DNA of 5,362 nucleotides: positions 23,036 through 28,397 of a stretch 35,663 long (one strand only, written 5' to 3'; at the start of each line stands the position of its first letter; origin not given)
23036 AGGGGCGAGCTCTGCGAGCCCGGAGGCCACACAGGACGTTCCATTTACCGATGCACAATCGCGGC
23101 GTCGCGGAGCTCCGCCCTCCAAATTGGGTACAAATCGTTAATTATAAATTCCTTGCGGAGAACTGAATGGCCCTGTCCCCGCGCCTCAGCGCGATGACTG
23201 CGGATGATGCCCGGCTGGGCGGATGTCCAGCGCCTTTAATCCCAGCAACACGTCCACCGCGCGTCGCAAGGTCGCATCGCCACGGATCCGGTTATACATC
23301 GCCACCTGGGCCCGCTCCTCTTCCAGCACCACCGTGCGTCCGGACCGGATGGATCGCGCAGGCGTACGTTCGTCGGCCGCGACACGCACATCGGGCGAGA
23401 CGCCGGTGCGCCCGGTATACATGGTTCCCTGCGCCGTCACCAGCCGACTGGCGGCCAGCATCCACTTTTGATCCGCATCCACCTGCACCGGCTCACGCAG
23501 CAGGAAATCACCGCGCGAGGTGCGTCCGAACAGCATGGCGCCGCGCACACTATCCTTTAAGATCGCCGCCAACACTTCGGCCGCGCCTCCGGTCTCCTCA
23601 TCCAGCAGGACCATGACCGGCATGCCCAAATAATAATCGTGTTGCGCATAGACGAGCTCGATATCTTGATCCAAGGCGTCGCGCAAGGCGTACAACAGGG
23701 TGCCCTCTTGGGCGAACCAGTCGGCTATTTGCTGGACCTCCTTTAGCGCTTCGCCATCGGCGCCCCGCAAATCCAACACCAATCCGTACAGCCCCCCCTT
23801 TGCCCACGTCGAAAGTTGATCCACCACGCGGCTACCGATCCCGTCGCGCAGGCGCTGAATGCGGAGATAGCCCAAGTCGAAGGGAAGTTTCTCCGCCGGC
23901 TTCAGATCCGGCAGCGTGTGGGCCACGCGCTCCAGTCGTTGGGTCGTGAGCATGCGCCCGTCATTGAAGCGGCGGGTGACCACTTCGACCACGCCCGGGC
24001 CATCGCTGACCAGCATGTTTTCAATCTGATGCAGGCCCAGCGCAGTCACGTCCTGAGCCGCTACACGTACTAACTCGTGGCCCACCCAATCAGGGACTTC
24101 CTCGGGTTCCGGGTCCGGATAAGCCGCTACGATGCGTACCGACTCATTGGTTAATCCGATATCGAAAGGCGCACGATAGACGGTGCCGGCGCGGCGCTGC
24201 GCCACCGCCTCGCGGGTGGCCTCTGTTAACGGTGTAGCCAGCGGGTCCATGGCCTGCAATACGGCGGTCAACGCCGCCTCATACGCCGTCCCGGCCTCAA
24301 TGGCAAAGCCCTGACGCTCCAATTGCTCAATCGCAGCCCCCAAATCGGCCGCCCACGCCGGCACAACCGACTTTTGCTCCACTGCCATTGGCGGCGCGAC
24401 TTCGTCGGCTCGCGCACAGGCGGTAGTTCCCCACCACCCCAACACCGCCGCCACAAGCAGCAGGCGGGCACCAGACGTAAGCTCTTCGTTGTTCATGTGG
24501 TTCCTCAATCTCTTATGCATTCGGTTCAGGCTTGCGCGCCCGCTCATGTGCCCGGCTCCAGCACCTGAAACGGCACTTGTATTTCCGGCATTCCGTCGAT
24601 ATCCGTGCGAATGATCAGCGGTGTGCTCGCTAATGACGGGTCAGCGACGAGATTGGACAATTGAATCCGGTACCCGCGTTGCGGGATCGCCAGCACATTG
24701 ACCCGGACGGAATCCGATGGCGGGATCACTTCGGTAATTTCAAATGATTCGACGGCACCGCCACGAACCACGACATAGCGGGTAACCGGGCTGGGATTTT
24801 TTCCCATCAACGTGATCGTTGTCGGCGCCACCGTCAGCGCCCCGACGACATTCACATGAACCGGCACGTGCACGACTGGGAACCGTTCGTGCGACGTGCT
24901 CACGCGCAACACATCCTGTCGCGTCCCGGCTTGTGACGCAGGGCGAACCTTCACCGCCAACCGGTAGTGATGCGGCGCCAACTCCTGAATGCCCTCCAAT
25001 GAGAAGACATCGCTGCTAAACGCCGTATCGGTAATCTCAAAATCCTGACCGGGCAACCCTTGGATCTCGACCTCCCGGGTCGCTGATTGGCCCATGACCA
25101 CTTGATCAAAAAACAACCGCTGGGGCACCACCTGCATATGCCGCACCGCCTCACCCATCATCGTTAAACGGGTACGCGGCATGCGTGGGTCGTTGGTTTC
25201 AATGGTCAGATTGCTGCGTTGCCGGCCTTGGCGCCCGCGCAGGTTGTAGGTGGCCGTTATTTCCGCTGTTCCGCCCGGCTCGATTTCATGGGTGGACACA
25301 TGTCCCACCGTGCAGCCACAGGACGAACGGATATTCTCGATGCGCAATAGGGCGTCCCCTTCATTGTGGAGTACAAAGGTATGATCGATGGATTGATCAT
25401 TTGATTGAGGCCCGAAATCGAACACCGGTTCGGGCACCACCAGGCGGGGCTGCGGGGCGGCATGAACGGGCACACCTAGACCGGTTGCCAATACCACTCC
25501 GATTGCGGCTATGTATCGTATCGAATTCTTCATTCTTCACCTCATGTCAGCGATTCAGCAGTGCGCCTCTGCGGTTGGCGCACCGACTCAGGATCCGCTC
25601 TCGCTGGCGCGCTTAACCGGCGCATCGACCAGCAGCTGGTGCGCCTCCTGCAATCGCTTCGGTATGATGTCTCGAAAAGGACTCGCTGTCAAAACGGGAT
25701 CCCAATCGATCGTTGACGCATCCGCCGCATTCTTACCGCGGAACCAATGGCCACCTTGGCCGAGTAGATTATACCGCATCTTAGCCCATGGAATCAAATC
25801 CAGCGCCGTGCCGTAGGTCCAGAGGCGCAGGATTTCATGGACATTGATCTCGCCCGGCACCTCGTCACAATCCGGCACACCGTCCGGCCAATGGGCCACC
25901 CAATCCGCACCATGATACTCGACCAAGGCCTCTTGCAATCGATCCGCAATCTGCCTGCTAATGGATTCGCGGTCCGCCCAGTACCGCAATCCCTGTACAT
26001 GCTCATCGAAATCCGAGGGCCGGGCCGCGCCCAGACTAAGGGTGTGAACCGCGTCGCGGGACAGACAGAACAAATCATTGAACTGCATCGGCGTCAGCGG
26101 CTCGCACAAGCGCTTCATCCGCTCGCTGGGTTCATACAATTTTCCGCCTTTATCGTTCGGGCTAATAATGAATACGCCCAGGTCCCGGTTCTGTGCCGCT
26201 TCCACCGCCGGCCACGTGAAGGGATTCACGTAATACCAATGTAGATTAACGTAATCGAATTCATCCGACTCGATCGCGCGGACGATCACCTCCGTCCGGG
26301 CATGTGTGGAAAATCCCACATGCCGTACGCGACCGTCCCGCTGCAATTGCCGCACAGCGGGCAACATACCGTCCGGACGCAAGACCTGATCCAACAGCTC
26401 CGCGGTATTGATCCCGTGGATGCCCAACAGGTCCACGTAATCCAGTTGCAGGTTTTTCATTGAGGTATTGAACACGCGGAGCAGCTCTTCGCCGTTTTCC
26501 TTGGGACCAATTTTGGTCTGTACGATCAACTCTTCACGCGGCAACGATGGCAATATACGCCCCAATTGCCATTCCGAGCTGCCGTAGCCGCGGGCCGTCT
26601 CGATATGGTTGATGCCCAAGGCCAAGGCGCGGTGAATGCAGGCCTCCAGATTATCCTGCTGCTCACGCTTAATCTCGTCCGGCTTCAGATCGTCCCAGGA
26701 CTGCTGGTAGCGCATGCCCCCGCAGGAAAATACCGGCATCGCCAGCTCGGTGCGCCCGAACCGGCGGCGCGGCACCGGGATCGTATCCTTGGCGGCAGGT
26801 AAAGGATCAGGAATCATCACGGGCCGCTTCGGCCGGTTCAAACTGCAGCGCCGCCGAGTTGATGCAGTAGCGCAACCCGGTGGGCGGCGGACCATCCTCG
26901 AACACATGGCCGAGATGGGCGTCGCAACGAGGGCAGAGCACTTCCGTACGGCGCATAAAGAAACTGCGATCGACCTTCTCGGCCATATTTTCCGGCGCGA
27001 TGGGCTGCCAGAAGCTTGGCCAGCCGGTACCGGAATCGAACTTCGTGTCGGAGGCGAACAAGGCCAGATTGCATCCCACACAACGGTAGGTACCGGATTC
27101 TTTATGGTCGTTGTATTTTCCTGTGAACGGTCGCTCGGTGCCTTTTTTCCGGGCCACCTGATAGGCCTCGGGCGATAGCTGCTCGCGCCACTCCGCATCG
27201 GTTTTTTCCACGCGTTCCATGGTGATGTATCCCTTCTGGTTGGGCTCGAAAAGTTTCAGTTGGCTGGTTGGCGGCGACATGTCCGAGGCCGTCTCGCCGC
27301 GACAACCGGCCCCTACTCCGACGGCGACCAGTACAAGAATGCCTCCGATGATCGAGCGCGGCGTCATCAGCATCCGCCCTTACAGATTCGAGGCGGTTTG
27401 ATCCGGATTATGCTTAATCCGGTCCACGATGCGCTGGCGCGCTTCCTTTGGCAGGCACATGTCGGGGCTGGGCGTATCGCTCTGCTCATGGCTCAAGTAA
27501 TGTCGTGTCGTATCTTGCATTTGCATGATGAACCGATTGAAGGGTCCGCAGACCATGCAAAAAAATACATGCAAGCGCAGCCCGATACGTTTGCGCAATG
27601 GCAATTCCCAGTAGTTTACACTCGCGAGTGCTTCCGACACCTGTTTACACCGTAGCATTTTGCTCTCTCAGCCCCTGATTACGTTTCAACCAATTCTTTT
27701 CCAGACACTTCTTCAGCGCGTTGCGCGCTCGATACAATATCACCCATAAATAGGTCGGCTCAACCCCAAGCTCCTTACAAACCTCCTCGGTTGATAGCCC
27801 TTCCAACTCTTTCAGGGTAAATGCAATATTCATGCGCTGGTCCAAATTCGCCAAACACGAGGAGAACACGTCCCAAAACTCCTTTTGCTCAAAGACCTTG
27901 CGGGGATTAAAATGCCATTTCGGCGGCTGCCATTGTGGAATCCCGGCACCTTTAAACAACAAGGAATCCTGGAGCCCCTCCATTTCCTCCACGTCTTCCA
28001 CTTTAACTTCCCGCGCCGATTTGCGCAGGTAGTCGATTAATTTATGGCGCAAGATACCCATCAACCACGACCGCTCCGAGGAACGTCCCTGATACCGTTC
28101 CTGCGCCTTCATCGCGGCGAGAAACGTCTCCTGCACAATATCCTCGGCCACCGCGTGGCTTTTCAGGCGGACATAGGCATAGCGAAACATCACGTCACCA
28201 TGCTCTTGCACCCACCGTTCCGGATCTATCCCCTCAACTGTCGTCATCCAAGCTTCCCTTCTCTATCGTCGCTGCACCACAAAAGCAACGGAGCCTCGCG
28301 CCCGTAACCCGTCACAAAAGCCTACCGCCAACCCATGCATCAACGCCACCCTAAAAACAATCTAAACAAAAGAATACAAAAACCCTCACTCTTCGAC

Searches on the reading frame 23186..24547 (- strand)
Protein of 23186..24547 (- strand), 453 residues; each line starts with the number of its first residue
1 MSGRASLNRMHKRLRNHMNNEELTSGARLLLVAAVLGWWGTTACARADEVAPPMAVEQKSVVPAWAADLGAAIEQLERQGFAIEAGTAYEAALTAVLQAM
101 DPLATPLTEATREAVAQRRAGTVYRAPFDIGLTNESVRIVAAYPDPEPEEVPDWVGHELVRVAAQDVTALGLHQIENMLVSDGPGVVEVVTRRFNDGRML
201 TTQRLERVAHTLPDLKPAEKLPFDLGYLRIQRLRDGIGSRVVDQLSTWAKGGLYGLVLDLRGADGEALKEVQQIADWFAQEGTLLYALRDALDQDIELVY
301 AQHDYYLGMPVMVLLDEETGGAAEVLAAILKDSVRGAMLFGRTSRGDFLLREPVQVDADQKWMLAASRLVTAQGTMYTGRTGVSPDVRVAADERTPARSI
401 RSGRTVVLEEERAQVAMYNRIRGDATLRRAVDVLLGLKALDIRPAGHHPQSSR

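Call 6: search_protein_families(library=pfam, proteins=[window:23186-24547:-])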
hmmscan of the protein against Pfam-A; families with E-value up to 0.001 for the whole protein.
window:23186-24547:- (453 aa): 1 family
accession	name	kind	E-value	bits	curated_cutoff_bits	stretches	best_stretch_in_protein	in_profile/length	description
PF03572.23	Peptidase_S41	-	1.4e-19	70.8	24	1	224-389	1-165/165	Peptidase family S41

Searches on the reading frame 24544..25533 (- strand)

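Call 6: search_protein_families(library=pfam, proteins=[window:24544-25533:-])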
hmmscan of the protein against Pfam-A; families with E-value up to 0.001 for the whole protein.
window:24544-25533:- (329 aa): 2 families
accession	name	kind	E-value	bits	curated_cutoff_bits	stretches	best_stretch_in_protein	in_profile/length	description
PF07610.17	DUF1573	-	6.2e-22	77.9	26.1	1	35-128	5-97/98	Protein of unknown function (DUF1573)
PF22544.2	HYDIN_VesB_CFA65-like_Ig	-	2.3e-11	44.3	25.5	1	30-127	2-99/100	HYDIN/CFA65/VesB-like, Ig-like domain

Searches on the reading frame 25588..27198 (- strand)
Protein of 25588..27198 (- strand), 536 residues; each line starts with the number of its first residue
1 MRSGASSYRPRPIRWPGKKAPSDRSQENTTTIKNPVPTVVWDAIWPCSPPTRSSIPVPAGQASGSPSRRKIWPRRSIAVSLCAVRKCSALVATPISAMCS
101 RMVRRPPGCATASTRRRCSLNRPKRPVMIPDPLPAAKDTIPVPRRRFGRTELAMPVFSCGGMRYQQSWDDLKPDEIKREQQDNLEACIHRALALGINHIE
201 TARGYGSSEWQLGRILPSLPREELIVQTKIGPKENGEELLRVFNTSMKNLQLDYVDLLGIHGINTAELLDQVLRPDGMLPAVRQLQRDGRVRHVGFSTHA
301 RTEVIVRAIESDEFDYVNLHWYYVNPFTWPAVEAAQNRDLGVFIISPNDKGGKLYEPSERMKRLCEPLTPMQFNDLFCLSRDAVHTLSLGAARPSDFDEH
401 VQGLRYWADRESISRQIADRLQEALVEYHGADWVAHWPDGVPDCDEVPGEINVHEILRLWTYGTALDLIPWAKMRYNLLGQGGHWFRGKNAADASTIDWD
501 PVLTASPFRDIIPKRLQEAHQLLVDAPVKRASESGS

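Call 6: search_protein_families(library=pfam, proteins=[window:25588-27198:-])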
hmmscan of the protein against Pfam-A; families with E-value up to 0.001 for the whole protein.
window:25588-27198:- (536 aa): 1 family
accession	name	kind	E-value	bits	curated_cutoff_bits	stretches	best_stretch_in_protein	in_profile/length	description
PF00248.27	Aldo_ket_red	-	2.6e-20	73.1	24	1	159-323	4-166/291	Aldo/keto reductase family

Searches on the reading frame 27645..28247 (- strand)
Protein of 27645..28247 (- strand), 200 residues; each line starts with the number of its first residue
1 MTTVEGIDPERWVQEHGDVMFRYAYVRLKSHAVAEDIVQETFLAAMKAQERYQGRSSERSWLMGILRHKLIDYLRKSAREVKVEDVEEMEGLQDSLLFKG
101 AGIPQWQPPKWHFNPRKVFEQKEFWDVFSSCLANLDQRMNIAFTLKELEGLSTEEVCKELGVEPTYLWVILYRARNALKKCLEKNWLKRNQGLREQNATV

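Call 6: search_protein_families(library=pfam, proteins=[window:27645-28247:-])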
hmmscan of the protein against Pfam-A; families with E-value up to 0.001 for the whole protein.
window:27645-28247:- (200 aa): 2 families
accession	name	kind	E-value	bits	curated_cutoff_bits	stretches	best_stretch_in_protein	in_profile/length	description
PF04542.20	Sigma70_r2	-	6.2e-17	61.6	24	1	13-79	2-70/71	Sigma-70 region 2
PF08281.18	Sigma70_r4_2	-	1.2e-07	31.7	25.7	1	129-178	5-54/54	Sigma-70, region 4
